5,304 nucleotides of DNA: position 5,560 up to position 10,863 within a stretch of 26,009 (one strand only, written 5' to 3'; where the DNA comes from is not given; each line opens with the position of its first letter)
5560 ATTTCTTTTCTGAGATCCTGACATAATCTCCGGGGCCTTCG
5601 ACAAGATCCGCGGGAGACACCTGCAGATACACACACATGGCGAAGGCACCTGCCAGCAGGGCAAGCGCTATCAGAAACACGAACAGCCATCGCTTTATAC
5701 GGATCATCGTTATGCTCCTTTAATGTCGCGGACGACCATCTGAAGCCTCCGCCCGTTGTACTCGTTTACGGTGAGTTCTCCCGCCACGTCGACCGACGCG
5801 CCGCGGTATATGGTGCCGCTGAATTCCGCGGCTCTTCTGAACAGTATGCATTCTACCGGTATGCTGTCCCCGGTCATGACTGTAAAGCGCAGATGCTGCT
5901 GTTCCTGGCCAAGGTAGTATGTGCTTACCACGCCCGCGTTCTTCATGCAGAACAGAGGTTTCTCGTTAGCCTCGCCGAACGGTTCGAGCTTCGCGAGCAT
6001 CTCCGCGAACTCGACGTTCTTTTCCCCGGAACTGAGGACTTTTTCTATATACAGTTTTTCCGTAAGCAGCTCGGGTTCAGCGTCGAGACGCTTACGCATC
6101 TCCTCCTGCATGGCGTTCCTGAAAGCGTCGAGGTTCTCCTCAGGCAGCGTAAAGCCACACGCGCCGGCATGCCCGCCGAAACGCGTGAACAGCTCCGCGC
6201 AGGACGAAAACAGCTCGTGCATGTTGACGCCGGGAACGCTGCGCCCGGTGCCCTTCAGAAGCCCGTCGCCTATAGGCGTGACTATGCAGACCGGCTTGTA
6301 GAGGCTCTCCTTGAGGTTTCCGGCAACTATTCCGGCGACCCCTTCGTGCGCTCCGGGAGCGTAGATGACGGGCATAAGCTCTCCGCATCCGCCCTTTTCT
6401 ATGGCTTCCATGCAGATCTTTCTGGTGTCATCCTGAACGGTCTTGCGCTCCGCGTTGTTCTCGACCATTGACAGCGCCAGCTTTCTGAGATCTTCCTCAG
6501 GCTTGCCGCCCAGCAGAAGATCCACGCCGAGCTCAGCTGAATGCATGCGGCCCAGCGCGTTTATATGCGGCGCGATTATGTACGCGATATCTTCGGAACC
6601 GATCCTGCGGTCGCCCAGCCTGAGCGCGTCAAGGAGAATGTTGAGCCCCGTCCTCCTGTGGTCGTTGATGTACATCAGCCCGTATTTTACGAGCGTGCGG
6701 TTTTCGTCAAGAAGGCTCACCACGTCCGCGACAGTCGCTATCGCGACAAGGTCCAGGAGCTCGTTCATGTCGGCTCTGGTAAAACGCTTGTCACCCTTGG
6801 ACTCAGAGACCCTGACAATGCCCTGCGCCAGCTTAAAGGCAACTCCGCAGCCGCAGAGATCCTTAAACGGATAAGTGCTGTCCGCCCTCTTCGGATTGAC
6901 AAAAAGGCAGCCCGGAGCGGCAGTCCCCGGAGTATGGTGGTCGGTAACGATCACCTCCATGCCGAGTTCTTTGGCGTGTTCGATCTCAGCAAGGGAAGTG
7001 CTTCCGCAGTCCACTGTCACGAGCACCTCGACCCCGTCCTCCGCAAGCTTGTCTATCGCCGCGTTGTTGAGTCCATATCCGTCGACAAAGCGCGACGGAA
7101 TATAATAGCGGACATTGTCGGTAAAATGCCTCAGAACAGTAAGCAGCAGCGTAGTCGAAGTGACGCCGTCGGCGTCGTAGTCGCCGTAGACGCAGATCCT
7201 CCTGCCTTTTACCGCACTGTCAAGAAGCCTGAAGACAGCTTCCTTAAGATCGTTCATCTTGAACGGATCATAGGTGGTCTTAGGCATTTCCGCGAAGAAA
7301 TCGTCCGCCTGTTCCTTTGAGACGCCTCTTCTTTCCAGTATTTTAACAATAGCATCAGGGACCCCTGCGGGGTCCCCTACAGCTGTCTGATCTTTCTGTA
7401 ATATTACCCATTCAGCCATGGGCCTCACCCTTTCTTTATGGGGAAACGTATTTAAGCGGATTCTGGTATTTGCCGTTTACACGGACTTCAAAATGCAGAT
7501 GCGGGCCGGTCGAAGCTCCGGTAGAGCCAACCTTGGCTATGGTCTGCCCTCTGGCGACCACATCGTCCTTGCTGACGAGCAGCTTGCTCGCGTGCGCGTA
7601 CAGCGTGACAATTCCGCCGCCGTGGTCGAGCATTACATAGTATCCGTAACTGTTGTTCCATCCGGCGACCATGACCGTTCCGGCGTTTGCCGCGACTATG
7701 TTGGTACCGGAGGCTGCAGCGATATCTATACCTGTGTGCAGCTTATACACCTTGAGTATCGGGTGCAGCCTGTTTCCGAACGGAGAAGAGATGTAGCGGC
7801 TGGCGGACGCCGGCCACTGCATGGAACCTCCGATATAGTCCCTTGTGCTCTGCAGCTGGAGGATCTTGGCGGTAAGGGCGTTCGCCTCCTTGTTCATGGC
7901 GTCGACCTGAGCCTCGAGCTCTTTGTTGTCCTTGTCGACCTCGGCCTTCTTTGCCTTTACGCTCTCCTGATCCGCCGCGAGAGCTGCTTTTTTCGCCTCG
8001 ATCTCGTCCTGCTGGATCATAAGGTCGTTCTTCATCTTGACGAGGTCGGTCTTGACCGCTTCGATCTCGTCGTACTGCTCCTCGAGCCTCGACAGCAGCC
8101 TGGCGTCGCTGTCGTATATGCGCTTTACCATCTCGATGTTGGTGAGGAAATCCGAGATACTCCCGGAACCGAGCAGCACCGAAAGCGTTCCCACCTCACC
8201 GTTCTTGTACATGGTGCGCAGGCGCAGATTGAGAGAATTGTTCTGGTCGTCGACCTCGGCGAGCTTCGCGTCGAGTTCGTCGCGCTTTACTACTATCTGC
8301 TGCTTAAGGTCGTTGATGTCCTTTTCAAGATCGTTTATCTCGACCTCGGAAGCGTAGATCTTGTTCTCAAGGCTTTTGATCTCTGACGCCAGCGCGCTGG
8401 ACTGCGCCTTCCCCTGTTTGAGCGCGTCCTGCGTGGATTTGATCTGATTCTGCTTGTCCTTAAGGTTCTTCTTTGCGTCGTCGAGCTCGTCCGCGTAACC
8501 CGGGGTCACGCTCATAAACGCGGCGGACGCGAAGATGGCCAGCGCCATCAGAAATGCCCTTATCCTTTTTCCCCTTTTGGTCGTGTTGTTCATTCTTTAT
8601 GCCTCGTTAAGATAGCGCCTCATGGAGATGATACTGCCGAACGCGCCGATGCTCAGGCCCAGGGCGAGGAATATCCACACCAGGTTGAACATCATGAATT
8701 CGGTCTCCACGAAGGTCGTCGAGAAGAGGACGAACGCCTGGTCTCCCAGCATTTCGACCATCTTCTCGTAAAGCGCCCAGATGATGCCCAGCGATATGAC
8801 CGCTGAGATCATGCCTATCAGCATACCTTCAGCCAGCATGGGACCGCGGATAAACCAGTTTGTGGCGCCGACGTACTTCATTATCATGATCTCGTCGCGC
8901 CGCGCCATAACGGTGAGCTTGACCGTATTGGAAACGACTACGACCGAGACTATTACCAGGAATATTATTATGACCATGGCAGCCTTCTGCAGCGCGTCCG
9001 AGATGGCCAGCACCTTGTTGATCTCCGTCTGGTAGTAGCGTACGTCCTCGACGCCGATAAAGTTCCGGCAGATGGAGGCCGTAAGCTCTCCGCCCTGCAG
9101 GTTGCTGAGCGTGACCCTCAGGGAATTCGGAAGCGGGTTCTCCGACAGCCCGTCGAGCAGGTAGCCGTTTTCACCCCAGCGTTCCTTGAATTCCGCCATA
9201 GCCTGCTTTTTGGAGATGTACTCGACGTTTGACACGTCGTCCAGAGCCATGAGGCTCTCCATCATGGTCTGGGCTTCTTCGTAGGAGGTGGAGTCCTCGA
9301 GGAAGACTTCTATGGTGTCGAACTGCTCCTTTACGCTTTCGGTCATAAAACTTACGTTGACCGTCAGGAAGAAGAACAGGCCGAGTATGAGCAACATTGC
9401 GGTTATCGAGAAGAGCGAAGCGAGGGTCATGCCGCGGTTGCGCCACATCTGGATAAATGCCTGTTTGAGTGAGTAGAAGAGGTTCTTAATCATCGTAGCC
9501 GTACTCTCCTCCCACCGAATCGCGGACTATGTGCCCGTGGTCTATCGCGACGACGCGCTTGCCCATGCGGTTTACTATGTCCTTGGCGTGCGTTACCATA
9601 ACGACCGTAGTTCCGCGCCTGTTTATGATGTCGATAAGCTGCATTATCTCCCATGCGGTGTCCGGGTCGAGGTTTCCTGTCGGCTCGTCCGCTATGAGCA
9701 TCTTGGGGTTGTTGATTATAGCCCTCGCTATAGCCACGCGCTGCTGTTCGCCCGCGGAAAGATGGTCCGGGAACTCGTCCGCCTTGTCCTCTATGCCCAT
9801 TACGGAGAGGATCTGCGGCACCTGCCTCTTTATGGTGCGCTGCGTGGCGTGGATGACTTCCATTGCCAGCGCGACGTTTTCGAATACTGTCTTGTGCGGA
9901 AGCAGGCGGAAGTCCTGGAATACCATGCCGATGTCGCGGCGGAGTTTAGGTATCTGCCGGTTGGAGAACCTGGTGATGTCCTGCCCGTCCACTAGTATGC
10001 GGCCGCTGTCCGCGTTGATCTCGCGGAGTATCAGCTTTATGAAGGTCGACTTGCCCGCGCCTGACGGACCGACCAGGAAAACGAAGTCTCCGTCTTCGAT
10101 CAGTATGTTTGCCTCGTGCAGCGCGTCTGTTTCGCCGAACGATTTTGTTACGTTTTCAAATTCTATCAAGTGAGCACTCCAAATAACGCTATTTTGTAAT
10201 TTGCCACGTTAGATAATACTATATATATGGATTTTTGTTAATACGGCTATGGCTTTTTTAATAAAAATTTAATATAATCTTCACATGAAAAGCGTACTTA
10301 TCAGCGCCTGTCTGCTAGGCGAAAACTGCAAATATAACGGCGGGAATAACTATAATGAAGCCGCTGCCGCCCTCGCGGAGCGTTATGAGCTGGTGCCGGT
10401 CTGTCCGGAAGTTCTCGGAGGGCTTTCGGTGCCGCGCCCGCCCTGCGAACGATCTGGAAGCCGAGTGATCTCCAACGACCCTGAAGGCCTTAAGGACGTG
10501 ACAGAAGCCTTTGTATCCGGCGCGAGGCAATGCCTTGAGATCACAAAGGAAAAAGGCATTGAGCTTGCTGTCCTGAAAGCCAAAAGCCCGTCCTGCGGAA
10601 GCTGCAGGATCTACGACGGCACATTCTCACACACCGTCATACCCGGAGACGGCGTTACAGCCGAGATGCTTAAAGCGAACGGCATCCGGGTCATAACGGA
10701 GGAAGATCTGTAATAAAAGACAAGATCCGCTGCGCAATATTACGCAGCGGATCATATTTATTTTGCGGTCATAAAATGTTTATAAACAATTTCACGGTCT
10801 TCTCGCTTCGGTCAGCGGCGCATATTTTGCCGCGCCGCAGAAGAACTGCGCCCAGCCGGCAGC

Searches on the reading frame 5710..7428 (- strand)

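Call 84: search_protein_families(library=pfam, proteins=[window:5710-7428:-], max_evalue=0.001)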
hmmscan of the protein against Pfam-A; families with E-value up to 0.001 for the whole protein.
window:5710-7428:- (572 aa): 3 families
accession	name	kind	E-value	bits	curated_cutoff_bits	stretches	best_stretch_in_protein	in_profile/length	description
PF01368.27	DHH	-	3.3e-27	95.7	28.1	1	77-232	1-125/125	DHH family, N-terminal domain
PF17768.7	RecJ_OB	-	3.1e-24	85.6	27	1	464-568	4-107/107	RecJ OB domain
PF02272.25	DHHA1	-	2.7e-13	50.7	25.9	1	355-445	5-101/102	DHHA1 domain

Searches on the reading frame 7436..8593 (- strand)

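Call 5: search_protein_families(library=pfam, proteins=[window:7436-8593:-], max_evalue=0.01)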
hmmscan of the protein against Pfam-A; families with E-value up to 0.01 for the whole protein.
window:7436-8593:- (385 aa): 14 families
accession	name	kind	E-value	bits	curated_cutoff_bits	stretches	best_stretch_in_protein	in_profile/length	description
PF01551.29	Peptidase_M23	-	6.4e-36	122.9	28.7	1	285-379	2-96/96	Peptidase family M23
PF24568.1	CC_PcsB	-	2e-11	44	27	1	113-178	7-73/75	Peptidoglycan hydrolase PcsB, coiled-coil domain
PF11932.13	DUF3450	-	3.9e-09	36.6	32.6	2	22-129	3-106/241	Protein of unknown function (DUF3450)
PF07926.17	TPR_MLP1_2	-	1.6e-06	28.6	36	1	172-242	54-124/129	TPR/MLP1/MLP2-like protein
PF14662.11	KASH_CCD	-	0.00013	22.4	43.3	0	34-111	66-139/191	Coiled-coil region of CCDC155 or KASH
PF17675.6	APG6_N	-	0.00017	22.4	45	1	38-127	33-127/132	Apg6 coiled-coil region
PF08614.16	ATG16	-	0.00043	20.9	33.7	1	35-115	88-168/200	Autophagy protein 16 (ATG16)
PF07899.16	Frigida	-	0.0017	18.2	25.7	1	6-105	188-286/289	Frigida-like protein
PF25762.1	HAUS1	-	0.0018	18.6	40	0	155-246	118-208/236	HAUS augmin-like complex subunit 1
PF01519.22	DUF16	-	0.0028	18.5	40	0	69-129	33-93/104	Protein of unknown function DUF16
PF01923.23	Cob_adeno_trans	-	0.0034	17.9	24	0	176-248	50-117/171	Cobalamin adenosyltransferase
PF19220.6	Rod_CreS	-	0.0036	16.8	100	0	38-121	65-148/359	Crescentin, rod domain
PF06818.20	Fez1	-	0.0041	18.1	34.4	0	39-110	42-113/199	Fez1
PF09969.14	DUF2203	-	0.0046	18.1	24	0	165-234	10-70/122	Uncharacterized conserved protein (DUF2203)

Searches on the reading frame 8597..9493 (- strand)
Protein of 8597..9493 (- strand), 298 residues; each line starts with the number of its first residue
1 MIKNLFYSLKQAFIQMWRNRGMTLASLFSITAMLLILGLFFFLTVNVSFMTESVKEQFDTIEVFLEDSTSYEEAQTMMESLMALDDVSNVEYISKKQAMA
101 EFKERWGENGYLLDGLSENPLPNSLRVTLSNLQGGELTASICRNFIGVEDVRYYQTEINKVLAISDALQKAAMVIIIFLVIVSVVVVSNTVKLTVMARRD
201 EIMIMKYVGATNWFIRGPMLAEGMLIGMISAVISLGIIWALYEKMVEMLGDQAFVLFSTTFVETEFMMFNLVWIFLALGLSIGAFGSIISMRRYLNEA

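Call 5: search_protein_families(library=pfam, proteins=[window:8597-9493:-], max_evalue=0.01)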
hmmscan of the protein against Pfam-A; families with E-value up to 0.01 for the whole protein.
window:8597-9493:- (298 aa): 2 families
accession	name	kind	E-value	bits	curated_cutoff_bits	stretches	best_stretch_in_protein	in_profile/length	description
PF18075.7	FtsX_ECD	-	3.2e-19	69.8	23.5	1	61-151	3-96/96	FtsX extracellular domain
PF02687.27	FtsX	-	6.3e-13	49.3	25.5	1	173-296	1-117/120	FtsX-like permease C-terminal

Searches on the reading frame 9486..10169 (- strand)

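Call 5: search_protein_families(library=pfam, proteins=[window:9486-10169:-], max_evalue=0.01)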
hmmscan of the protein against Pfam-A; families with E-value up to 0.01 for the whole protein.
window:9486-10169:- (227 aa): 18 families
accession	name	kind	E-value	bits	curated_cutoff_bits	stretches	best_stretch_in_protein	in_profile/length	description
PF00005.33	ABC_tran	-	2.3e-38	132.3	25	1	18-164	2-136/137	ABC transporter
PF13304.12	AAA_21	-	4.6e-08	33.9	27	1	29-53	1-27/304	AAA domain, putative AbiEii toxin, Type IV TA system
PF20720.3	nSTAND3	-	5.5e-05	23.4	27.2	1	11-66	1-55/155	Novel STAND NTPase 3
PF13401.12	AAA_22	-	6.1e-05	23.8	27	1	27-163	5-93/130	AAA domain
PF03193.22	RsgA_GTPase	-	0.00029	21.2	30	1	19-58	99-137/174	RsgA GTPase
PF13191.12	AAA_16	-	0.00031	21.7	32.6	1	26-62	23-58/167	AAA ATPase domain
PF13604.12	AAA_30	-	0.00058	20.1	27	1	24-193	14-123/191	AAA domain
PF13671.12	AAA_33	-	0.0011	19.7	27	0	30-52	2-24/143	AAA domain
PF02463.25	SMC_N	-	0.0018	18.2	40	0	26-209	23-211/220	RecF/RecN/SMC N terminal domain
PF02367.23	TsaE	-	0.0019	18.6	26.6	1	15-53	8-47/128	Threonylcarbamoyl adenosine biosynthesis protein TsaE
PF13481.12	AAA_25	-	0.0022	18.1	27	0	23-44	29-50/195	AAA domain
PF13555.12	AAA_29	-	0.0026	17.9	27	1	22-44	17-39/61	P-loop containing region of AAA domain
PF00931.28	NB-ARC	-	0.0026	17.5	23.5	0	25-51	16-42/248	NB-ARC domain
PF00004.35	AAA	-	0.0048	17.8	21.2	0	30-66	1-35/131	ATPase family associated with various cellular activities (AAA)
PF01935.23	DUF87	-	0.0066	17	23.2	0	33-60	29-57/220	Helicase HerA, central domain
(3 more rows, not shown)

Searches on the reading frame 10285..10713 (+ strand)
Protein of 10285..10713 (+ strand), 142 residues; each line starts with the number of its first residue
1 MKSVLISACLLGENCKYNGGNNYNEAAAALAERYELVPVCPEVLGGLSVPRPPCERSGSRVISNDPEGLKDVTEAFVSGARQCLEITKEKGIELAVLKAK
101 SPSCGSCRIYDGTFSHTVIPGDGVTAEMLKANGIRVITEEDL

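Call 5: search_protein_families(library=pfam, proteins=[window:10285-10713:+], max_evalue=0.01)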
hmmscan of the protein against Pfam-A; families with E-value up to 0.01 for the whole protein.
window:10285-10713:+ (142 aa): 1 family
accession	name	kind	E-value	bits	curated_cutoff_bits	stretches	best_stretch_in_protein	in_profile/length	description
PF04463.17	2-thiour_desulf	-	9.3e-47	159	34.7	1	4-141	1-141/141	2-thiouracil desulfurase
